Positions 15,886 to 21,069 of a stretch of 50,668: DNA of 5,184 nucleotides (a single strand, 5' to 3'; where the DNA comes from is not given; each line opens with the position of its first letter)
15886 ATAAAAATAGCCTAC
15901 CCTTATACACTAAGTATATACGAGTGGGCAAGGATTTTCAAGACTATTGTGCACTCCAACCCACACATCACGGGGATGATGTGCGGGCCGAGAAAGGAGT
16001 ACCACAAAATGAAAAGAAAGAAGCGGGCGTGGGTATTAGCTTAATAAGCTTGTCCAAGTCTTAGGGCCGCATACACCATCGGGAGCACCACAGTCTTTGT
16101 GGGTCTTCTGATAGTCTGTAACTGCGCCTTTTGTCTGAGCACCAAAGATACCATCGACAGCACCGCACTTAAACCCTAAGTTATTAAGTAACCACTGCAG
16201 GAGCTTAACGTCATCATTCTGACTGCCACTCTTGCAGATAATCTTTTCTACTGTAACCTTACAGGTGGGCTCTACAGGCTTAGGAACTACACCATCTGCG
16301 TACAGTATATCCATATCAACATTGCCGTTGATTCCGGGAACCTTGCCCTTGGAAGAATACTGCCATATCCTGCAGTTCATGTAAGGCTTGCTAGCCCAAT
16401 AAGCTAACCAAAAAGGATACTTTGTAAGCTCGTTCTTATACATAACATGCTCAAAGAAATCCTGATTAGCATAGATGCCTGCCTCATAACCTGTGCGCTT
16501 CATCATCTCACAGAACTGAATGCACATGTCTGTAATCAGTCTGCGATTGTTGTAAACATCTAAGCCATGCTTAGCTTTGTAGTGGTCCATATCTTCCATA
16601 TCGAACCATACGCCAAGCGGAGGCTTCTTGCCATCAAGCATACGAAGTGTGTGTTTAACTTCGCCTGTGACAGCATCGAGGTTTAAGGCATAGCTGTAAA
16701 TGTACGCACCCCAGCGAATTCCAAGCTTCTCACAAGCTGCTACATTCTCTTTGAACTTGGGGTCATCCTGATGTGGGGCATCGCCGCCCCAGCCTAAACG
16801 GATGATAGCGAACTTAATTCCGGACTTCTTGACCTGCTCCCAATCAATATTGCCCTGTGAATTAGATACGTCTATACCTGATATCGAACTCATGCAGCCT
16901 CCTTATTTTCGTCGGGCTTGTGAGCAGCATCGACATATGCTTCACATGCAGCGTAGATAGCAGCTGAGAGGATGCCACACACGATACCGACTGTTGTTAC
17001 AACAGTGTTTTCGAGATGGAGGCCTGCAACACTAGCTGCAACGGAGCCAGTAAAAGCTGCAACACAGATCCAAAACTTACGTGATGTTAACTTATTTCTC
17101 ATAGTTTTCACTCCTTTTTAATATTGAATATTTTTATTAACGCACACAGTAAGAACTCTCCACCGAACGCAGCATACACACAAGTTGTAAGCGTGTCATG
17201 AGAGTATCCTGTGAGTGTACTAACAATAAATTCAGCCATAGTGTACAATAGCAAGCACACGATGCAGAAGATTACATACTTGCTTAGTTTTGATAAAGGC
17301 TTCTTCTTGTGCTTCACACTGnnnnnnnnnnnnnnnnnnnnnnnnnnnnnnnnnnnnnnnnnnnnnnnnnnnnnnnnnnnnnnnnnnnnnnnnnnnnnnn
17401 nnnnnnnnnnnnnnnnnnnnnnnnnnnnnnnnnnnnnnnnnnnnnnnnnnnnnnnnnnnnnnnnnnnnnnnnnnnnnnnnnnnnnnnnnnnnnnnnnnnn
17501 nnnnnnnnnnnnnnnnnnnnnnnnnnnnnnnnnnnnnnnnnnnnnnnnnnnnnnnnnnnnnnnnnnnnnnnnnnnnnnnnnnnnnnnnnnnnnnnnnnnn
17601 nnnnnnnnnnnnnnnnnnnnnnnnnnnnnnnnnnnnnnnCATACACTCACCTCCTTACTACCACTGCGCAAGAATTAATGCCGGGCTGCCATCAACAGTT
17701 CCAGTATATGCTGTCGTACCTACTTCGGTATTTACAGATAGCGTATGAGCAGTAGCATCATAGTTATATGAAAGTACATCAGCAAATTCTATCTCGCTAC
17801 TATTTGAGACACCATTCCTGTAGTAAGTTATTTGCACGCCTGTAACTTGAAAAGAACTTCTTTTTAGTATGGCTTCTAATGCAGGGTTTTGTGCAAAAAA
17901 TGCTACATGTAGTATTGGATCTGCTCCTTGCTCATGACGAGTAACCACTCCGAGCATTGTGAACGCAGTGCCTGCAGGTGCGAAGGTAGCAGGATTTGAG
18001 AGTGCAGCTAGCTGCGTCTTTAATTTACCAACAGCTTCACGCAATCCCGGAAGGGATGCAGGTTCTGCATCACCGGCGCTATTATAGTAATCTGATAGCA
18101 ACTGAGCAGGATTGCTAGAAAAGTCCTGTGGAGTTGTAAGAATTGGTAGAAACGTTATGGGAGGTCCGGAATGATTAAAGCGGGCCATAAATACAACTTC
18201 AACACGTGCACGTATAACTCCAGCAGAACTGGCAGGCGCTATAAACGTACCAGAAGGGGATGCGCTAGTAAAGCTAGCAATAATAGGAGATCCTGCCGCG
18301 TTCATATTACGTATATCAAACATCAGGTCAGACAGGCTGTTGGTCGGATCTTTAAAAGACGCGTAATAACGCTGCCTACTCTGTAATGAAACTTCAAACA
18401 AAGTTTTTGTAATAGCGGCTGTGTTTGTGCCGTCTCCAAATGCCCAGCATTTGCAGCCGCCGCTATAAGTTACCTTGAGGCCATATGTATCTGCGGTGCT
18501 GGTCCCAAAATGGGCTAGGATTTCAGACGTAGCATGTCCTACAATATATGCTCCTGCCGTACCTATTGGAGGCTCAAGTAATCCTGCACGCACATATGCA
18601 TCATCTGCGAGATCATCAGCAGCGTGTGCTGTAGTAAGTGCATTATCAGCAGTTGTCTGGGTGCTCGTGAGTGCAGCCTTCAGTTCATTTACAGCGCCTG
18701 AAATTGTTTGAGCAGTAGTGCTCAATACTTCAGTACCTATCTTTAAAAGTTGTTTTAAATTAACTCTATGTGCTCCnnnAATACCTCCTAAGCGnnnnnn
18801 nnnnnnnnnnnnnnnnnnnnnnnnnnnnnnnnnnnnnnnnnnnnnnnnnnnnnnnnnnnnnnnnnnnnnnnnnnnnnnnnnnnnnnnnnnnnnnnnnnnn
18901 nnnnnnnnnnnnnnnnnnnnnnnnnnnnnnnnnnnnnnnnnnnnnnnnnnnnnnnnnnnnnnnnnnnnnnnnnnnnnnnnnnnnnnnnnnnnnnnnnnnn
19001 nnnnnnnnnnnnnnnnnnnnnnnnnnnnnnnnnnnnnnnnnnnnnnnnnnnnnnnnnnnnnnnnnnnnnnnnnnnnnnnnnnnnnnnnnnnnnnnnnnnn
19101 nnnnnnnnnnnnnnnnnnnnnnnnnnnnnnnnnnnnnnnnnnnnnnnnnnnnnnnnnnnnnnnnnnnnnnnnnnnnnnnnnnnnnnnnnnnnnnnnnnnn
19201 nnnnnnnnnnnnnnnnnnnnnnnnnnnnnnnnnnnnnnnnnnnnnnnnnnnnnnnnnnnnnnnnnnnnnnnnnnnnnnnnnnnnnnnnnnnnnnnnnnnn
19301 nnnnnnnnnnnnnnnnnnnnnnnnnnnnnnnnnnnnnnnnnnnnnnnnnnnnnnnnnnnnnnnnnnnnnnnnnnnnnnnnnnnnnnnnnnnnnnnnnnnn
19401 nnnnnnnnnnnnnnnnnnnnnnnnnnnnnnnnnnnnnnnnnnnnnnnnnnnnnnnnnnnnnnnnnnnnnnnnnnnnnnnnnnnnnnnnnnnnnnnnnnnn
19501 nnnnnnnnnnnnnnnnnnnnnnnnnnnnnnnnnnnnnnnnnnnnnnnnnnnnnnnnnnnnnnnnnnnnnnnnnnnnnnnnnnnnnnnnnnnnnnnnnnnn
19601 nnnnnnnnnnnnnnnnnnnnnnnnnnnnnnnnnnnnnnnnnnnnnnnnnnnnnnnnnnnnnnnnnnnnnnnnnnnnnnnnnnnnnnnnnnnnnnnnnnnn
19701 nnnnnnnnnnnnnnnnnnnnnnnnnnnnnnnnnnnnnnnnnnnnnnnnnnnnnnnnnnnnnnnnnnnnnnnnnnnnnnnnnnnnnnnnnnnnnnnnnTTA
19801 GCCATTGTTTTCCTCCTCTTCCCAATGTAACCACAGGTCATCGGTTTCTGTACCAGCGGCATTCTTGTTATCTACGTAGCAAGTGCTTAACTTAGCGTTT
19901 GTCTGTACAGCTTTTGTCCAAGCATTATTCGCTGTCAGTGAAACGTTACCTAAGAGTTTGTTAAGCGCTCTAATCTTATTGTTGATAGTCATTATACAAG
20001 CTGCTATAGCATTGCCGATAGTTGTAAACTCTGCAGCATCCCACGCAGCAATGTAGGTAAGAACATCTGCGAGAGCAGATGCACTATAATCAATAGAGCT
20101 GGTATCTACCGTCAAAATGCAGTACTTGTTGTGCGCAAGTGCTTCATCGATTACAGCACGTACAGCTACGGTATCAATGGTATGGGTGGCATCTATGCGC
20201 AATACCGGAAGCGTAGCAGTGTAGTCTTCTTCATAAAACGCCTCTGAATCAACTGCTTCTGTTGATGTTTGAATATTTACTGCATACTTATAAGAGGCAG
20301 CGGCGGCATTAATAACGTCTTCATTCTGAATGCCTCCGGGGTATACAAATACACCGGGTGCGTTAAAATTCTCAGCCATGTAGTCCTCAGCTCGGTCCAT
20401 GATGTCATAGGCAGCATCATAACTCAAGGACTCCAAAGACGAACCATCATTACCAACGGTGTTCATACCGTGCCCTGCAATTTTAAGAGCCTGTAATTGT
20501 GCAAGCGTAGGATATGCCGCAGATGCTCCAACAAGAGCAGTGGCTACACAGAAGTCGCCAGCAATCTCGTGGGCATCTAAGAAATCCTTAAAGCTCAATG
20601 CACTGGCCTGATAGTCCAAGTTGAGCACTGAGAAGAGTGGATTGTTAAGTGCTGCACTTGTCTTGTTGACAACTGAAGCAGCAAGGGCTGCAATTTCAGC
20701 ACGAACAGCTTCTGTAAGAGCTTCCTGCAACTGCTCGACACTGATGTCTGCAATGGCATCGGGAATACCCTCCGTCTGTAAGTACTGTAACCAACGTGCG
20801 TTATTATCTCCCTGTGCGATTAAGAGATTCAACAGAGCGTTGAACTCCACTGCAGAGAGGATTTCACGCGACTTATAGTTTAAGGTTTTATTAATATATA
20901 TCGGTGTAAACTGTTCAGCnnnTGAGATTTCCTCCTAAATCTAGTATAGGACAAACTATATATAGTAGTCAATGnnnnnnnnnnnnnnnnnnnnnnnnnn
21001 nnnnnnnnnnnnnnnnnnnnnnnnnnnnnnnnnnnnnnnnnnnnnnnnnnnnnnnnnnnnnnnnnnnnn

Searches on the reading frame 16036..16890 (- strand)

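Call 78: search_protein_families(library=pfam, proteins=[window:16036-16890:-], max_evalue=0.01)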
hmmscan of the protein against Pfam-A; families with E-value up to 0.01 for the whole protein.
window:16036-16890:- (284 aa): 3 families
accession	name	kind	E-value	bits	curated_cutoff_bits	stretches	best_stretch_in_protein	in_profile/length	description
PF01183.26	Glyco_hydro_25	-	3.9e-28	99.4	27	1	6-187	1-180/180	Glycosyl hydrolases family 25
PF01471.23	PG_binding_1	-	5.9e-13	49.2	23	1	225-282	2-57/57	Putative peptidoglycan binding domain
PF09374.15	PG_binding_3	-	0.0081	16.8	24.6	0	228-260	3-34/76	Predicted Peptidoglycan domain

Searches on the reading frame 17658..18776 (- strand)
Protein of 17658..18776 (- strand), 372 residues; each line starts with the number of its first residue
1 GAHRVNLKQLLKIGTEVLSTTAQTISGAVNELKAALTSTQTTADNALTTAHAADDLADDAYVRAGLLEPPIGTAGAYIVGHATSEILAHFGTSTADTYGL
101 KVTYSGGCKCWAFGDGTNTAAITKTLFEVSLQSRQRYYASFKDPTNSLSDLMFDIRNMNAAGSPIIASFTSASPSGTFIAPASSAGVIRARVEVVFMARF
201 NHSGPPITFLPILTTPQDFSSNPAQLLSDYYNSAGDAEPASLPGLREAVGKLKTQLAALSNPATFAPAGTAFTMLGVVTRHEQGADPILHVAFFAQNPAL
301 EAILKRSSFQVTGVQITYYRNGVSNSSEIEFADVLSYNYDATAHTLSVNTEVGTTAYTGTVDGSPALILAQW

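Call 98: search_protein_families(library=pfam, proteins=[window:17658-18776:-], max_evalue=0.01)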
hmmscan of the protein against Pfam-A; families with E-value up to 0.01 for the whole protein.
window:17658-18776:- (372 aa): 1 family
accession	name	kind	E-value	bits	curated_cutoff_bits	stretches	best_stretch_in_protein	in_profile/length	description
PF11839.13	Alanine_zipper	-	0.0083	16.8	23.1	0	19-62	7-50/69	Alanine-zipper, major outer membrane lipoprotein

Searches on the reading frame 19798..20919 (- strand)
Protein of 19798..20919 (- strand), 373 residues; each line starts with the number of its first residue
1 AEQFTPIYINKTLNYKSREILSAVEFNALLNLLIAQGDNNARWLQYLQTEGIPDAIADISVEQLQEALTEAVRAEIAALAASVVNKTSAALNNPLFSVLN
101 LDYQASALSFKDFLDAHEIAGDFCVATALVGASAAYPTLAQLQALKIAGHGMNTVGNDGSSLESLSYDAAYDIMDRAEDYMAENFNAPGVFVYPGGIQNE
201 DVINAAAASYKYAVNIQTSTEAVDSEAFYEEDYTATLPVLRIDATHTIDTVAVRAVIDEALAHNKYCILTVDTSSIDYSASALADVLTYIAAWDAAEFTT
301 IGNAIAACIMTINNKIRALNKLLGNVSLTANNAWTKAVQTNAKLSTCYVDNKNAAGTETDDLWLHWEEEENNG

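Call 98: search_protein_families(library=pfam, proteins=[window:19798-20919:-], max_evalue=0.01)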
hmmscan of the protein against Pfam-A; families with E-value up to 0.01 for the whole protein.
window:19798-20919:- (373 aa): 1 family
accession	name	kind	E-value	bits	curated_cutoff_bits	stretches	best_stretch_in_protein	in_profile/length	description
PF01522.26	Polysacc_deac_1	-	0.0065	16.9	23.1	0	112-207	26-117/124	Polysaccharide deacetylase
